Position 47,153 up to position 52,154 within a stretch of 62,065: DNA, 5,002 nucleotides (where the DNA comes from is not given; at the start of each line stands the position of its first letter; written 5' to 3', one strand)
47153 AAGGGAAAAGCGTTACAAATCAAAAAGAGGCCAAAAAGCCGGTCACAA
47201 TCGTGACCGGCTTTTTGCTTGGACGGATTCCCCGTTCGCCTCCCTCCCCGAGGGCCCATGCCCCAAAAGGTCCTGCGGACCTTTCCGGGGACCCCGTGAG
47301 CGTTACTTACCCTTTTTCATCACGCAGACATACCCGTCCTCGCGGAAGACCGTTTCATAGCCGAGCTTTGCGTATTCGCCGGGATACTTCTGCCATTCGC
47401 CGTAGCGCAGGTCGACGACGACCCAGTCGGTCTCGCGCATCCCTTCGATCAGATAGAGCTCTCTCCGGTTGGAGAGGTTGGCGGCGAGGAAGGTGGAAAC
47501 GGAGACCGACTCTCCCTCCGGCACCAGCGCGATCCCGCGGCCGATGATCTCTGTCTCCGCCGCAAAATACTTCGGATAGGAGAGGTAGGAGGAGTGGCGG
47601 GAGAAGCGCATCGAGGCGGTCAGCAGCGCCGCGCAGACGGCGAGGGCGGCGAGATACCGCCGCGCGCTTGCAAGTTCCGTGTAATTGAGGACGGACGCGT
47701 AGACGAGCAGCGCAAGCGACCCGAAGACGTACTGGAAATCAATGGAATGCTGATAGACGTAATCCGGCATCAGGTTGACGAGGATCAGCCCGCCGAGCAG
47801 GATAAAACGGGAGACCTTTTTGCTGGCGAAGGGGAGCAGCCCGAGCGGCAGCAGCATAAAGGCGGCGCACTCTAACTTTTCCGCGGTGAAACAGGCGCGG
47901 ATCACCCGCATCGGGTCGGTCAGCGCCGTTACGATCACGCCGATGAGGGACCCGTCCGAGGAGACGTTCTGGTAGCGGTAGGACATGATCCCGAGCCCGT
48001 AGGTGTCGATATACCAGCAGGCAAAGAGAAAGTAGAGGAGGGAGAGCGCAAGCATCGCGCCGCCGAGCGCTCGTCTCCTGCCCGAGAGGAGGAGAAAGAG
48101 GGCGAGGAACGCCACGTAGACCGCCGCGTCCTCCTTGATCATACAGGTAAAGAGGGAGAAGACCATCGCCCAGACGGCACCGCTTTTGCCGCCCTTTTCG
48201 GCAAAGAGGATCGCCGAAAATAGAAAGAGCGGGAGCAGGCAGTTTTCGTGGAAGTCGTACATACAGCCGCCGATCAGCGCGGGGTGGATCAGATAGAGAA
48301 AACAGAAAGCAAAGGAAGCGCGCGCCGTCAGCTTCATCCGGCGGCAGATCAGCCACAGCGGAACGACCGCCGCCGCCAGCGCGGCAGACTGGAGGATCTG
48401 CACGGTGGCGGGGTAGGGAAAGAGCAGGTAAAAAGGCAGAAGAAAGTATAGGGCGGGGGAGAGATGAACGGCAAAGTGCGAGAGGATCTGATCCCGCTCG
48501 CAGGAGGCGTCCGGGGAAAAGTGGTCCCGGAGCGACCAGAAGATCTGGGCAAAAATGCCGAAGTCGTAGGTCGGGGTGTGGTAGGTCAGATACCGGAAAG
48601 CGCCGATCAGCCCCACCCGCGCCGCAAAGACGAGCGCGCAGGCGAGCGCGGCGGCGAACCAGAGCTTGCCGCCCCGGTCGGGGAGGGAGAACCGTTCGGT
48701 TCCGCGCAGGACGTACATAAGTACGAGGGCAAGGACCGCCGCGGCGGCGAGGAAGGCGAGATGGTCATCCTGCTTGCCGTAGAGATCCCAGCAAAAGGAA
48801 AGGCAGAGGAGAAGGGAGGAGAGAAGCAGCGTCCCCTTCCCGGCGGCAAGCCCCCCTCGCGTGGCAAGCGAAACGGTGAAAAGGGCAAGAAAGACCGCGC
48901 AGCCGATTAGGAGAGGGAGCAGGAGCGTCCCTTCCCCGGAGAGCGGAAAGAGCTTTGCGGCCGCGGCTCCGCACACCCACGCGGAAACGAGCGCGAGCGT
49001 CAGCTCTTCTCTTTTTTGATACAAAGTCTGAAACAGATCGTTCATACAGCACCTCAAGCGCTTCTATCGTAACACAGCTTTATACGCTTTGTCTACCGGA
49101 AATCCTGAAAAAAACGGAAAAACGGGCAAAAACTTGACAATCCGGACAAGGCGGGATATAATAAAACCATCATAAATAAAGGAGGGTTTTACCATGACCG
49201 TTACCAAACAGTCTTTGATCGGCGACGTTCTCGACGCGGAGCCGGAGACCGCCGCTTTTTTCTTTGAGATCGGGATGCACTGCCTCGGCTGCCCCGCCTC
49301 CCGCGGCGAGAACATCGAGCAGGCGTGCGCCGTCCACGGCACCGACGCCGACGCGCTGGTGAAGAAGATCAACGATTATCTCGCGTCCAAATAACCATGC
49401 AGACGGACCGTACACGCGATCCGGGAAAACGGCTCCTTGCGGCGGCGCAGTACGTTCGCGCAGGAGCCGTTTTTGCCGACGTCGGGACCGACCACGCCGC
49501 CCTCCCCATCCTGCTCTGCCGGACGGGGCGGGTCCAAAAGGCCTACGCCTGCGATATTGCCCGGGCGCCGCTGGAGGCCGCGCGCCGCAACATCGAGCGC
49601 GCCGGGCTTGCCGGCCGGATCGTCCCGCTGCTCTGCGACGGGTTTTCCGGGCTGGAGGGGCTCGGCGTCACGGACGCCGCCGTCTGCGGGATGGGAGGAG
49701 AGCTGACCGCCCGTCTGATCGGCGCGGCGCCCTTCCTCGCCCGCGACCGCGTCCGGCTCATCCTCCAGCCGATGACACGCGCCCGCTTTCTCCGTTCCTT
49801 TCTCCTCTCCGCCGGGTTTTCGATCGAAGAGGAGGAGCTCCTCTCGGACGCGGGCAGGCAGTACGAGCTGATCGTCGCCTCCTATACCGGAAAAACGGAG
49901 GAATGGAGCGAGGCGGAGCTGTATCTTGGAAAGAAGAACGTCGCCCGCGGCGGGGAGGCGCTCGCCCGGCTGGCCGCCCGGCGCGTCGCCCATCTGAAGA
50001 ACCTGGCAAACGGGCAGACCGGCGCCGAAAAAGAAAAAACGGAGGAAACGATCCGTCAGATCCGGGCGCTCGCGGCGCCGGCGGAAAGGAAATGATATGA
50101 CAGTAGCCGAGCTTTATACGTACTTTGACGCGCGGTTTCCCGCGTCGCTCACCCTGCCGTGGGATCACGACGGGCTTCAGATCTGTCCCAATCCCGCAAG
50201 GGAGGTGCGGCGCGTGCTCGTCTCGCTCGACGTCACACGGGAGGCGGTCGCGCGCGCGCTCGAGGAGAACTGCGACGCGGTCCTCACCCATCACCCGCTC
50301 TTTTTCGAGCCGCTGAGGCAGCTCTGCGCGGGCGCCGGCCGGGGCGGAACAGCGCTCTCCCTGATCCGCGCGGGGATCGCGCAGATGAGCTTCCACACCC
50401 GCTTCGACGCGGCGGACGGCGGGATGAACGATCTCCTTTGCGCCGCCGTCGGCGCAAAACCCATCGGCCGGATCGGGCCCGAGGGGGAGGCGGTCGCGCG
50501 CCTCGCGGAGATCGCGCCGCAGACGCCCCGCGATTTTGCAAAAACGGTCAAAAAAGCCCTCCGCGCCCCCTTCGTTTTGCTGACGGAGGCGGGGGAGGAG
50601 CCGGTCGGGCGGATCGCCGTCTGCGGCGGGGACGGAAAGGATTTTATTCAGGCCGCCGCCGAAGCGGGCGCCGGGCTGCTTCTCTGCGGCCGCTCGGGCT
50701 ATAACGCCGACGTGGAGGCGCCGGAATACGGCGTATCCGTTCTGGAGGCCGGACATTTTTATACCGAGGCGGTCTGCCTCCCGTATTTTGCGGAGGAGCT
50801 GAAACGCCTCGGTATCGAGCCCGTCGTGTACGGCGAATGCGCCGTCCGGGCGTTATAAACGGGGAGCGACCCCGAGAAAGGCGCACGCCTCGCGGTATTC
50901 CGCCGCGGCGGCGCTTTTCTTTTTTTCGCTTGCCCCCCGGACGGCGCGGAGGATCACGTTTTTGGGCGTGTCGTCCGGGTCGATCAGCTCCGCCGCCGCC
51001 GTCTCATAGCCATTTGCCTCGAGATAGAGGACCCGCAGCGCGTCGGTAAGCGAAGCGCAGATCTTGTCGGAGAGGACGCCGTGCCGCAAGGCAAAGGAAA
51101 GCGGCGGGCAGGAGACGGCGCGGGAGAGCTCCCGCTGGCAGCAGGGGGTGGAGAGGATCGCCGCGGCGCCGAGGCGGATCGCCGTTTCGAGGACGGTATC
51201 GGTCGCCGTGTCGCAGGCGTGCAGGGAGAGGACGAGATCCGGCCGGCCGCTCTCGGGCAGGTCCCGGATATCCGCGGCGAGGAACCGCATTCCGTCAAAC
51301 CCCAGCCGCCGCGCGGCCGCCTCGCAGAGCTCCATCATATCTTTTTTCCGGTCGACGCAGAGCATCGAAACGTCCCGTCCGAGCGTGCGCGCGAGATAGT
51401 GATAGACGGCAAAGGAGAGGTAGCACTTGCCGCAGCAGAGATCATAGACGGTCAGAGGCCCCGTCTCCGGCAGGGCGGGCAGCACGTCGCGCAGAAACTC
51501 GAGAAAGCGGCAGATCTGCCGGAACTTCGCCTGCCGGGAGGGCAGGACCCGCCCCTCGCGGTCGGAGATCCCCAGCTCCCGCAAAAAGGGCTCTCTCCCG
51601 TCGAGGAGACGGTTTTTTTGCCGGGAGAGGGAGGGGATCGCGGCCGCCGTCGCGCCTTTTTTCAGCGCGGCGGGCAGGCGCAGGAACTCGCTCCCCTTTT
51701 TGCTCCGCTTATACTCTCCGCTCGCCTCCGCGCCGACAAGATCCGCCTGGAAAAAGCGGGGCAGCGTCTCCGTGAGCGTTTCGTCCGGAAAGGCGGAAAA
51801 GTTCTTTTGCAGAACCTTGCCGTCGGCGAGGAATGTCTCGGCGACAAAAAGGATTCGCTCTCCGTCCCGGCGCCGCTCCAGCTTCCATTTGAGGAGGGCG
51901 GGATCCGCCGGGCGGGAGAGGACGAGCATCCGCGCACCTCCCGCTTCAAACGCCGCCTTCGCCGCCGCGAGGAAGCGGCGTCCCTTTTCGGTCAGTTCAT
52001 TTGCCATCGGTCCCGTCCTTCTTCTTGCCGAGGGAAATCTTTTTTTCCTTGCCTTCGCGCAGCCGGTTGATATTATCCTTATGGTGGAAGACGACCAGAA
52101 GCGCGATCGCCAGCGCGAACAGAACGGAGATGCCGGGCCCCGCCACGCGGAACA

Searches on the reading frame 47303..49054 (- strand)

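Call 93: search_protein_families(library=pfam, proteins=[window:47303-49054:-], max_evalue=0.001)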
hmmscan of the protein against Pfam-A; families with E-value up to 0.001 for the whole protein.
window:47303-49054:- (583 aa): 1 family
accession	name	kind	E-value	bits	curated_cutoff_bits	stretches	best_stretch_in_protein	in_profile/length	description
PF09852.15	DUF2079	-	7.5e-52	177.4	28.2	1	160-560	7-434/459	Predicted membrane protein (DUF2079)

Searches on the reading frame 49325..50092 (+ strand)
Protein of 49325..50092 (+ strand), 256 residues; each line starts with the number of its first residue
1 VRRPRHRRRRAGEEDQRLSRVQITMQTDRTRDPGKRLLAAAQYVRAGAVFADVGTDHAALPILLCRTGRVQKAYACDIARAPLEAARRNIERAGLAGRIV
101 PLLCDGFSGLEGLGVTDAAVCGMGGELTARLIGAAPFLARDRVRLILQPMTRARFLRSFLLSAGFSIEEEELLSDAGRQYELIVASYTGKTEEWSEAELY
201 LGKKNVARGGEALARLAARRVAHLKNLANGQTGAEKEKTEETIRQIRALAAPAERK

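Call 93: search_protein_families(library=pfam, proteins=[window:49325-50092:+], max_evalue=0.001)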
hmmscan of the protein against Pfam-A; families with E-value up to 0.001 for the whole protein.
window:49325-50092:+ (256 aa): 2 families
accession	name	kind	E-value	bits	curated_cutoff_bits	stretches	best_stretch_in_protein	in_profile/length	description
PF12847.13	Methyltransf_18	-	8.5e-41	139.9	27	1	35-183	3-151/151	Methyltransferase domain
PF04816.18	TrmK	-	5.3e-35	121.2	27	1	50-244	1-201/205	tRNA (adenine(22)-N(1))-methyltransferase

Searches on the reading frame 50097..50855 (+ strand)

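Call 93: search_protein_families(library=pfam, proteins=[window:50097-50855:+], max_evalue=0.001)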
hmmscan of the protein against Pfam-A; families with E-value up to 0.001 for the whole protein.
window:50097-50855:+ (253 aa): 1 family
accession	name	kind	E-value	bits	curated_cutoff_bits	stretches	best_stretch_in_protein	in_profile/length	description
PF01784.24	DUF34_NIF3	-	3.7e-54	184.5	23.4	1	1-237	1-237/256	Duf34/NIF3 (NGG1p interacting factor 3)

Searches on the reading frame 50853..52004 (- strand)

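Call 93: search_protein_families(library=pfam, proteins=[window:50853-52004:-], max_evalue=0.001)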
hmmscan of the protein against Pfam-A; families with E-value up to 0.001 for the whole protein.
window:50853-52004:- (383 aa): 4 families
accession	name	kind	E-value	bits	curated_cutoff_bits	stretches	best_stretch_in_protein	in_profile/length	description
PF13679.12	Methyltransf_32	-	6e-32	111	27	1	160-295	2-142/143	Methyltransferase domain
PF13847.12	Methyltransf_31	-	4.6e-12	46.3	27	1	184-280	5-102/145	Methyltransferase domain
PF13649.12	Methyltransf_25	-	2e-07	32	27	1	186-275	1-89/97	Methyltransferase domain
PF05206.20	TRM13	-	8.9e-06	25.9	26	0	185-281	21-124/257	Methyltransferase TRM13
